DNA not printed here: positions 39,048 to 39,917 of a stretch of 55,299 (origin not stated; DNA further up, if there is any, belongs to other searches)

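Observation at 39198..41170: sigma54-promoter / ECF sigma / small protein / minimal kinase module with no recognisable anti-sigma factor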

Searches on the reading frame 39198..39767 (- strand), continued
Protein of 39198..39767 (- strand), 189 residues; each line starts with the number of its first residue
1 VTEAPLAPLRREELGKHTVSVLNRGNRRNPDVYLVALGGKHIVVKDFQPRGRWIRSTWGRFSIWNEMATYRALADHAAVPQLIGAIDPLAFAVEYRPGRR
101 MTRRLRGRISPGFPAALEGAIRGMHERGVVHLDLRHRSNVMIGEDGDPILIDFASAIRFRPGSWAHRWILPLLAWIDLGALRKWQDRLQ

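Call 30: search_protein_families(library=pfam, alignment_id=A3, max_evalue=0.1)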
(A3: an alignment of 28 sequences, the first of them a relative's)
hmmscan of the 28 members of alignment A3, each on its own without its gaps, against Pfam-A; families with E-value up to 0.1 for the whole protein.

A. member 1, P0001 (189 aa): 1 family
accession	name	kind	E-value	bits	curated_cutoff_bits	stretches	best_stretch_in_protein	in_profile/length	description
PF00069.31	Pkinase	-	6.1e-05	23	31.7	1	62-162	44-151/263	Protein kinase domain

B. families by the number of members that match (of 28 scanned): 12 families
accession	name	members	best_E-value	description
PF00069.31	Pkinase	28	8e-09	Protein kinase domain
PF01636.29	APH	15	4.4e-11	Phosphotransferase enzyme family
PF03109.22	ABC1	11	0.0037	ABC1 atypical kinase-like domain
PF06293.20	Kdo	10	0.0053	Lipopolysaccharide kinase (Kdo/WaaP) family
PF01163.29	RIO1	4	0.022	RIO domain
PF00454.33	PI3_PI4_kinase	3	0.056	Phosphatidylinositol 3- and 4-kinase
PF19974.5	TCAD9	2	0.00079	Ternary complex associated domain 9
PF00552.27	IN_DBD_C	1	0.046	Integrase DNA binding domain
PF07714.23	PK_Tyr_Ser-Thr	1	0.055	Protein tyrosine and serine/threonine kinase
PF09140.17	MipZ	1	0.058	ATPase MipZ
PF04380.18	BMFP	1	0.071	Membrane fusogenic activity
PF03457.19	HA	1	0.08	Helicase associated domain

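Call 32: search_protein_families(library=pfam, proteins=[L070:4374-6032:+, L070:6234-6959:+, L070:6963-7313:+, L070:7330-7893:+, L070:7989-8612:+, L064:5433-7055:+, L064:4121-5284:+, L081:8614-9768:-, L003:5414-6004:+, L081:7953-8612:+], max_evalue=0.001)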
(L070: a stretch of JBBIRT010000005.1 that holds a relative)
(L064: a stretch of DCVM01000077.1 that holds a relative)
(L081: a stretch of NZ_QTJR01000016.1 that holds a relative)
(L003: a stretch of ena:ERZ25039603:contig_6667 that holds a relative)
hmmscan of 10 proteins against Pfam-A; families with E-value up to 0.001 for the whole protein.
L070:4374-6032:+ (552 aa): 2 families
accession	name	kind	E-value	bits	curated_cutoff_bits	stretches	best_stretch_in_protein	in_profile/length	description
PF02366.24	PMT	-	2.6e-23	83.3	22.7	1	26-241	10-233/245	Dolichyl-phosphate-mannose-protein mannosyltransferase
PF13231.12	PMT_2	-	1.6e-18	67.9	26.1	1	74-240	1-160/160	Dolichyl-phosphate-mannose-protein mannosyltransferase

L070:6234-6959:+ (241 aa): 2 families
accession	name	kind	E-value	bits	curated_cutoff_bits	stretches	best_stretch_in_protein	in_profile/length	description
PF00535.33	Glycos_transf_2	-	4.1e-32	111.9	23.3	1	10-168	1-164/168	Glycosyl transferase family 2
PF10111.15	Glyco_tranf_2_2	-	0.00093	19.2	27.3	0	10-101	1-92/276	Glycosyltransferase like family 2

L070:6963-7313:+ (116 aa): 1 family
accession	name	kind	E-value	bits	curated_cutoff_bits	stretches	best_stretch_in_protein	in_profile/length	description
PF07578.16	LAB_N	-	1.2e-31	109.1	26.7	1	33-102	2-71/71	Lipid A Biosynthesis N-terminal domain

L070:7330-7893:+ (187 aa): 2 families
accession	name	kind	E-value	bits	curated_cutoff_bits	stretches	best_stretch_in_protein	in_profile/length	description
PF04191.18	PEMT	-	6.4e-08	33.4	25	1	54-125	32-104/105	Phospholipid methyltransferase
PF04140.19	ICMT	-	0.00068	20.4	24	0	57-117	30-89/95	Isoprenylcysteine carboxyl methyltransferase (ICMT) family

L070:7989-8612:+ (207 aa): 2 families
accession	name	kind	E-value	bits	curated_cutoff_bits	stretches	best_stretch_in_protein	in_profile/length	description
PF00069.31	Pkinase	-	3e-05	24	31.7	1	33-150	23-146/263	Protein kinase domain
PF01163.29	RIO1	-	0.00027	21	22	1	58-148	55-150/187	RIO domain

L064:5433-7055:+ (540 aa): 3 families
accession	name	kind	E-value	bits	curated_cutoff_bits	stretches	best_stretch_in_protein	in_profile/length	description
PF06293.20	Kdo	-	7.9e-17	61.8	21.3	2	362-500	68-207/207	Lipopolysaccharide kinase (Kdo/WaaP) family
PF00069.31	Pkinase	-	3e-07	30.6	31.7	1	388-459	74-142/263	Protein kinase domain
PF01636.29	APH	-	0.00021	21.5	23.2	0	159-181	165-188/239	Phosphotransferase enzyme family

L064:4121-5284:+ (387 aa): 6 families
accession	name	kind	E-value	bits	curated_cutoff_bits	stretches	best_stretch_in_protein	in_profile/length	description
PF00534.26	Glycos_transf_1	-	4.7e-24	85.3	26.4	1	198-357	10-170/172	Glycosyl transferases group 1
PF13692.12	Glyco_trans_1_4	-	2.3e-22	80.2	27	1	205-344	3-141/142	Glycosyl transferases group 1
PF13439.12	Glyco_transf_4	-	1.7e-17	64.4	28.5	1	20-183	9-170/170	Glycosyltransferase Family 4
PF13524.12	Glyco_trans_1_2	-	1.1e-08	35.6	25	1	297-373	67-142/144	Glycosyl transferase-like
PF13579.12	Glyco_trans_4_4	-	1.3e-08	35.8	29.7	1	14-173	2-153/158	Glycosyl transferase 4-like domain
PF13477.12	Glyco_trans_4_2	-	4.7e-06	27.3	23.4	1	19-123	13-104/139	Glycosyl transferase 4-like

L081:8614-9768:- (384 aa): 1 family
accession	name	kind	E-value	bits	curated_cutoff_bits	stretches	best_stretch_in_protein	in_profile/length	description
PF01757.29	Acyl_transf_3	-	8.4e-23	81.4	31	1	19-356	2-324/326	Acyltransferase domain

L003:5414-6004:+ (196 aa): 1 family
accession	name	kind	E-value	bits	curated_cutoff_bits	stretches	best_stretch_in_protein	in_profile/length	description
PF04191.18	PEMT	-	2.8e-06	28.1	25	1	62-133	37-104/105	Phospholipid methyltransferase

L081:7953-8612:+ (219 aa): 4 families
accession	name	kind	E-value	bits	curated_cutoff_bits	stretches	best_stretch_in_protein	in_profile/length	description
PF01636.29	APH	-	4.3e-09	36.9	23.2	1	113-187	156-232/239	Phosphotransferase enzyme family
PF19974.5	TCAD9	-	4e-07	30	40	1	118-154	290-326/429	Ternary complex associated domain 9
PF01163.29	RIO1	-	3.3e-05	24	22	1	60-184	53-178/187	RIO domain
PF00069.31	Pkinase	-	3.7e-05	23.7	31.7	1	107-153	99-146/263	Protein kinase domain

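Call 51: predict_structure(alignment_id=A3)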
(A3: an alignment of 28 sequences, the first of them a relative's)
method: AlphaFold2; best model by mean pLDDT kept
length: 189 residues; sequences in the alignment: 28
mean_pLDDT: 90.9   pTM: 0.86
mean pLDDT of the five models: 90.9, 89.3, 88.7, 88.6, 88.5
residues with pLDDT >= 90: 135; 70-90: 47; 50-70: 3; < 50: 4
segments of 3 or more residues with pLDDT < 50: 1-4
pLDDT, mean of each block of 10 residues (from residue 1): 58 94 91 94 92 84 95 97 93 94 82 94 98 92 95 96 95 96 86
secondary structure, 60 per line:
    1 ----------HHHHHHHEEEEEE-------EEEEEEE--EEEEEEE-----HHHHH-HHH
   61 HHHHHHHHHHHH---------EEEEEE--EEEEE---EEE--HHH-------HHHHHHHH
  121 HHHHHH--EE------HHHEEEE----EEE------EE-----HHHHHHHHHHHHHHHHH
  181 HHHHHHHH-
elements in order: H11-17 E18-23 E31-37 E40-46 H52-56 H58-72 E82-87 E90-94 E98-100 H113-126 E140-143 E148-150 H164-188

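Call 53: fold_search(model_id=the predicted structure, library=pdb)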
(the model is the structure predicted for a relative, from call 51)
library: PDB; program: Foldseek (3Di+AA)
matches with E <= 10: 1727; with E <= 0.001: 1235
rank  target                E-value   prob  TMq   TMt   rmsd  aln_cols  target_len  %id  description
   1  7wj6_A                2.0e-08  1.00  0.56  0.45   7.0       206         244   21  Crystal Structure of the Kinase Domain of a Class III Lanthipeptide Synthetase CurKC (released 2022-11-09)
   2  7wj6_B                2.5e-08  1.00  0.59  0.47   7.1       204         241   22  Crystal Structure of the Kinase Domain of a Class III Lanthipeptide Synthetase CurKC (released 2022-11-09)
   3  7wj7_B                5.0e-08  1.00  0.60  0.47   4.7       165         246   23  Crystal Structure of the Kinase Domain with Adenosine of a Class III Lanthipeptide Synthetase CurKC (released 2022-11-09)
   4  6ilz_G                7.6e-08  1.00  0.60  0.38   3.4       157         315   20  Crystal structure of PKCiota in complex with inhibitor (released 2019-06-26)
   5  8sap_B                7.6e-08  1.00  0.57  0.14   6.5       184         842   22  Crystal structure of class III lanthipeptide synthetase ThurKC (released 2023-10-11)
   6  7vbt_B                1.3e-07  1.00  0.58  0.42   5.0       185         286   19  Crystal structure of RIOK2 in complex with CQ211 (released 2022-07-06)
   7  6g18_v                1.3e-07  1.00  0.58  0.37   4.8       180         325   20  Cryo-EM structure of a late human pre-40S ribosomal subunit - State C (released 2018-06-06)
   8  7vbt_A                1.8e-07  1.00  0.60  0.41   4.9       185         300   21  Crystal structure of RIOK2 in complex with CQ211 (released 2022-07-06)
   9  6fdn_A                1.9e-07  1.00  0.61  0.52   4.4       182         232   21  Rio2 structure (released 2019-01-30)
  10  1mru_A                2.0e-07  1.00  0.63  0.45   3.7       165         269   19  Intracellular Ser/Thr protein kinase domain of Mycobacterium tuberculosis PknB. (released 2003-02-11)
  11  6fdm_A                3.1e-07  1.00  0.53  0.37  11.4       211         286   18  Human Rio2 kinase structure (released 2019-01-30)
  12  4gyi                  3.8e-07  1.00  0.62  0.37   5.5       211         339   18  Crystal structure of the Rio2 kinase-ADP/Mg2+-phosphoaspartate complex from Chaetomium thermophilum (released 2012-10-17)
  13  6fdo_A                4.0e-07  1.00  0.62  0.43   4.3       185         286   19  Rio2 structure (released 2019-01-30)
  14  6fdm_B                4.5e-07  1.00  0.62  0.45   4.3       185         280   19  Human Rio2 kinase structure (released 2019-01-30)
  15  6hk6_G                4.5e-07  1.00  0.60  0.44   4.6       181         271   20  Human RIOK2 bound to inhibitor (released 2018-10-24)
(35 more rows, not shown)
